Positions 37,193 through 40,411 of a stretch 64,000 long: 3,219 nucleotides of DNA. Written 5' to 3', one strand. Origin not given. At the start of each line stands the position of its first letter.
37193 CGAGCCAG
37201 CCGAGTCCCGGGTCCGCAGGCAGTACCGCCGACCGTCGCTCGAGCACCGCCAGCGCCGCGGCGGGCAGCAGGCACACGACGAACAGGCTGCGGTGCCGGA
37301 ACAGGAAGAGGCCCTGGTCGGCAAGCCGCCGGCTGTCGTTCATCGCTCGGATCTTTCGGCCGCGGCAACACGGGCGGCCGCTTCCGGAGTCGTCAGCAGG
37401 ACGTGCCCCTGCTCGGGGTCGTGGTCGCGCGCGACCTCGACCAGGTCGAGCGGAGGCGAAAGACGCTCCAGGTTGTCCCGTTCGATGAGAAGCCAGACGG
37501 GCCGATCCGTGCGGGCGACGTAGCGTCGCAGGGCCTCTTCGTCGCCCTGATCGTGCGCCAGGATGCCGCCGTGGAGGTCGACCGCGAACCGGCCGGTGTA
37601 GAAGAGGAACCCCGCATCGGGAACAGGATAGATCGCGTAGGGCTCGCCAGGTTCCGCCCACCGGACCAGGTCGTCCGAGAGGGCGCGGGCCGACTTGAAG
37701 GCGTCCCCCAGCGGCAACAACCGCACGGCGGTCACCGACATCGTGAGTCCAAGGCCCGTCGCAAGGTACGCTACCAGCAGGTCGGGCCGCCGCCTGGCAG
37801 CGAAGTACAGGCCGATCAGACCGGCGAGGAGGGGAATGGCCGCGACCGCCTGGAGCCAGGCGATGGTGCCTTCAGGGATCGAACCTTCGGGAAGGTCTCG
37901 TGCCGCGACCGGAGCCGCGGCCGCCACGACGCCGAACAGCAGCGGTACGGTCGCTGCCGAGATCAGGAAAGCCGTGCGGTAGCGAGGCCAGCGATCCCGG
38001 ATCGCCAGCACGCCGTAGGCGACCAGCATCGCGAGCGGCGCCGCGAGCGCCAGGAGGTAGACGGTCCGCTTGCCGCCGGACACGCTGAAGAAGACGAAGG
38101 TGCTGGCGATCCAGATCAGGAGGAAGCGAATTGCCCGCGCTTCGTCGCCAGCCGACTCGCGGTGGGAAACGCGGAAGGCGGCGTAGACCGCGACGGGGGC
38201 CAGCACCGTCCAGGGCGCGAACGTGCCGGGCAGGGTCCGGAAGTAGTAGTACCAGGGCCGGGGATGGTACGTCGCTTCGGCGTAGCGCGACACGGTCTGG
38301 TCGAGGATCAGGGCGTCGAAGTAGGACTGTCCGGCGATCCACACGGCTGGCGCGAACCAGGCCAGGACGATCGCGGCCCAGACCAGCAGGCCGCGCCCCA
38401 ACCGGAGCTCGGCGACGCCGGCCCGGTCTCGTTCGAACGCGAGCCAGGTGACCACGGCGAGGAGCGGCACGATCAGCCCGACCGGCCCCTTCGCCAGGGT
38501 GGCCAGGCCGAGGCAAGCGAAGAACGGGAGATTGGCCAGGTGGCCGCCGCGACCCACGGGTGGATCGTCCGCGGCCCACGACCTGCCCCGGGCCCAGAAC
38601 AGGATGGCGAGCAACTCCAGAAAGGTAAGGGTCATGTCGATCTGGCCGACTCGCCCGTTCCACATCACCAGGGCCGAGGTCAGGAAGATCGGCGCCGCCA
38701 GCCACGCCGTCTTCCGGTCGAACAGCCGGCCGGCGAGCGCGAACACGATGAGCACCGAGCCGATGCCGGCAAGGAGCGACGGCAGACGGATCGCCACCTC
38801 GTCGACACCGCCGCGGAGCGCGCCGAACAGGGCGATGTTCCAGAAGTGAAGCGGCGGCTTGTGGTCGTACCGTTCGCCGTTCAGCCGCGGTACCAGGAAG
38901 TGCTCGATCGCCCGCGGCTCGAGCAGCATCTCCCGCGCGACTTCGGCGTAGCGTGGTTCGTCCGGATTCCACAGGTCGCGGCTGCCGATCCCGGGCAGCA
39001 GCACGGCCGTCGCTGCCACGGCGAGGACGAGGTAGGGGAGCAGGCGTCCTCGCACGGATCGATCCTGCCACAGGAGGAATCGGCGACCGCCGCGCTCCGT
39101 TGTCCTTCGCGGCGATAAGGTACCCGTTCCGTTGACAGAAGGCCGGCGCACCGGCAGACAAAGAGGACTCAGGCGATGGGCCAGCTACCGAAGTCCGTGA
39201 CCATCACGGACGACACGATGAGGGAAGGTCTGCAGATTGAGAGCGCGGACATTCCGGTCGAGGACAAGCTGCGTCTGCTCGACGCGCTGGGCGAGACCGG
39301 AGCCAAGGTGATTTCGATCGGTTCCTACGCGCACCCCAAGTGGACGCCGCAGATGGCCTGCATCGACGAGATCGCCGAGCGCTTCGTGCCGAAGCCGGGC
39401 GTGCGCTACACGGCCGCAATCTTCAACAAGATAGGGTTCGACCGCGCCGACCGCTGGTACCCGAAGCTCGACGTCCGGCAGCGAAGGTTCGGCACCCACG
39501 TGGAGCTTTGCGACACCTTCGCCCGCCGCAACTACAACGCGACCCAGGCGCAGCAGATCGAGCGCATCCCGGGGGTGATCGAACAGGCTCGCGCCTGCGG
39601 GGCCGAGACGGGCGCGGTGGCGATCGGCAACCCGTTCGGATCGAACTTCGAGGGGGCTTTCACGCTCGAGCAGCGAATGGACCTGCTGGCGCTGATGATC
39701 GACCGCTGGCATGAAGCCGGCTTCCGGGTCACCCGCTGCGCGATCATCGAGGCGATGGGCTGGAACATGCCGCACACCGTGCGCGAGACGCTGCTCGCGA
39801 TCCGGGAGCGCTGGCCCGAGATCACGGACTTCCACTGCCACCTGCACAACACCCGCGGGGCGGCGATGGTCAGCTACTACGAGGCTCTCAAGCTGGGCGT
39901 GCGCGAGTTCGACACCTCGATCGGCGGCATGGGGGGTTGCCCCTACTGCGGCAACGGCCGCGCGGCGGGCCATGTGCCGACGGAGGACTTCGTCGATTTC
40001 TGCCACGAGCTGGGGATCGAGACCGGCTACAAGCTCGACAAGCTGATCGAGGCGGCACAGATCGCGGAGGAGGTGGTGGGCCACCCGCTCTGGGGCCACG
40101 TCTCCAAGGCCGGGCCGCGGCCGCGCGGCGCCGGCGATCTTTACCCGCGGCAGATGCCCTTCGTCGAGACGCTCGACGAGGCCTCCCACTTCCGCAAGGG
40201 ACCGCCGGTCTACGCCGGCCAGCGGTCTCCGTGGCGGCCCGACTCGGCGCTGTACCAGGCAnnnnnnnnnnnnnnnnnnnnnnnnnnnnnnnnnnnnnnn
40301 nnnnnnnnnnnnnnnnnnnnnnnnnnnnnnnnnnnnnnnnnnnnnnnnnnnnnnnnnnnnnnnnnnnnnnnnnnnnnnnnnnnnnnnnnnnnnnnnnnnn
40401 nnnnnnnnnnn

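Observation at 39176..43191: Nucleobase (NCS2) permease with a C-terminal degenerate anti-sigma-kinase-like domain, next to GPP34 and a phosphorylatable STAS antagonist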

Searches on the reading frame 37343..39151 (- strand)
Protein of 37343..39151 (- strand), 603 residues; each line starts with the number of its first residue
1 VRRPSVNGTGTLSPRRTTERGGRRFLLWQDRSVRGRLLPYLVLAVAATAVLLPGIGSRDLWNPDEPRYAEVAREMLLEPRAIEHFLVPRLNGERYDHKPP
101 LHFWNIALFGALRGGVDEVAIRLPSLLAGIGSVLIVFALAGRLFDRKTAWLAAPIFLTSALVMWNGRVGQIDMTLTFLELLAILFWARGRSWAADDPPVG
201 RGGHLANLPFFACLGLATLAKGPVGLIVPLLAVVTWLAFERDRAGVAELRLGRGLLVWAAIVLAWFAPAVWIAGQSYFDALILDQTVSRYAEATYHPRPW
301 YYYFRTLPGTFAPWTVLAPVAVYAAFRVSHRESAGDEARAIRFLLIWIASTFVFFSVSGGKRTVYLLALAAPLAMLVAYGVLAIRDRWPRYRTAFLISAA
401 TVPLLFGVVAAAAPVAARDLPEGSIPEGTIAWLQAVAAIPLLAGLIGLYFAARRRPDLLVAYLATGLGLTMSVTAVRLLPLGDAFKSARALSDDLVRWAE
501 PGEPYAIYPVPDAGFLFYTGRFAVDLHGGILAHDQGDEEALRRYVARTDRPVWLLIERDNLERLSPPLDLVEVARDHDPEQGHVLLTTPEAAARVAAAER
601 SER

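Call 30: search_protein_families(library=pfam, proteins=[window:37343-39151:-], max_evalue=0.001)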
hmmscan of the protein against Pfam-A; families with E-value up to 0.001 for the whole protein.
window:37343-39151:- (603 aa): 3 families
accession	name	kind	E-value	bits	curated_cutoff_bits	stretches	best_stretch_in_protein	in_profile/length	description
PF02366.24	PMT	-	1.5e-17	64.4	22.7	1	41-239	6-201/245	Dolichyl-phosphate-mannose-protein mannosyltransferase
PF13231.12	PMT_2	-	8e-14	52.6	26.1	1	97-271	1-159/160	Dolichyl-phosphate-mannose-protein mannosyltransferase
PF09594.16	GT87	-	0.00042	20.6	25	0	99-297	4-149/237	Glycosyltransferase family 87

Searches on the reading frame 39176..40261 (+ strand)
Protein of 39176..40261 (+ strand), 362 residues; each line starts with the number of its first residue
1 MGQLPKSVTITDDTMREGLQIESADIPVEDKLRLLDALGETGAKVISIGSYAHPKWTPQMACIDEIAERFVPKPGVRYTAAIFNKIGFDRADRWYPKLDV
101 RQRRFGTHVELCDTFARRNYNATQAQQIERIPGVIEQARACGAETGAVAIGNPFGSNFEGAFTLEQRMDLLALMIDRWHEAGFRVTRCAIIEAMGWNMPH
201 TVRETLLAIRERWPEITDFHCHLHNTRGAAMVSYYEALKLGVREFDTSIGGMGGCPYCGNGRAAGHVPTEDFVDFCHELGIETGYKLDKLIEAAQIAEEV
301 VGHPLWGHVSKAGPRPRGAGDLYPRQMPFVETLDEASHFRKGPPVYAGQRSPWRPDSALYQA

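Call 4: search_protein_families(library=pfam, proteins=[window:39176-40261:+], max_evalue=1)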
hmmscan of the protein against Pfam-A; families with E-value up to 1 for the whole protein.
window:39176-40261:+ (362 aa): 2 families
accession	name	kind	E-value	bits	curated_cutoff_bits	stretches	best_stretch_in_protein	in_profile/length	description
PF00682.25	HMGL-like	-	6.6e-22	78.6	29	1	8-295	2-258/260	HMGL-like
PF20351.4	DUF6646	-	0.071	13.4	27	1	76-113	78-115/158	Family of unknown function (DUF6646)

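Call 5: search_protein_families(library=ncbifam, proteins=[window:39176-40261:+], max_evalue=1)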
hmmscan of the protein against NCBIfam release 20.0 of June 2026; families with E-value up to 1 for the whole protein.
window:39176-40261:+ (362 aa): 25 families
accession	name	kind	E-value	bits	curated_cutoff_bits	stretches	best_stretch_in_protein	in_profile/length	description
NF004283.0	PRK05692.1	subfamily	1.6e-52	178.5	246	1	3-312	2-295/300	hydroxymethylglutaryl-CoA lyase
TIGR02146.1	LysS_fung_arch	equivalog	1.9e-14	53.7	413.55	1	10-303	1-262/344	homocitrate synthase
NF006049.0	PRK08195.1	subfamily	7.1e-10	38.4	229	1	188-297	165-266/344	4-hyroxy-2-oxovalerate/4-hydroxy-2-oxopentanoic acid aldolase,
NF002085.0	PRK00915.1-2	subfamily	1.7e-09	37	517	2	168-302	153-276/504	2-isopropylmalate synthase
TIGR03217.1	4OH_2_O_val_ald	equivalog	8e-09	35.1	286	1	190-295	162-259/334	4-hydroxy-2-oxovalerate aldolase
NF002087.0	PRK00915.1-4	equivalog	1.8e-08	33.4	729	1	7-254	6-236/516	2-isopropylmalate synthase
TIGR00973.1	leuA_bact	equivalog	5.6e-08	31.7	598.7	1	8-254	2-231/494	2-isopropylmalate synthase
TIGR02090.1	LEU1_arch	subfamily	7.2e-08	31.9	484.75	2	185-301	155-262/363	isopropylmalate/citramalate/homocitrate synthases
TIGR00977.1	citramal_synth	equivalog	1.6e-07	30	450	2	190-309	173-286/526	citramalate synthase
NF008984.0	PRK12330.1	equivalog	3.4e-07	29.5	827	1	199-300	184-277/500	methylmalonyl-CoA carboxytransferase subunit 5S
NF002086.0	PRK00915.1-3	equivalog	4e-07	28.9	532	1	6-253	5-235/516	2-isopropylmalate synthase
TIGR01108.1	oadA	equivalog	1.5e-06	27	756.5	1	187-300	165-268/582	sodium-extruding oxaloacetate decarboxylase subunit alpha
NF002084.0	PRK00915.1-1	equivalog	3.8e-06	25.7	748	2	168-254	148-234/523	2-isopropylmalate synthase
TIGR02660.1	nifV_homocitr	equivalog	2e-05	24.1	462.9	1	169-303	142-265/365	homocitrate synthase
NF006761.0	PRK09282.1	domain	3.1e-05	22.6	402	1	189-300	172-273/591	pyruvate carboxylase subunit B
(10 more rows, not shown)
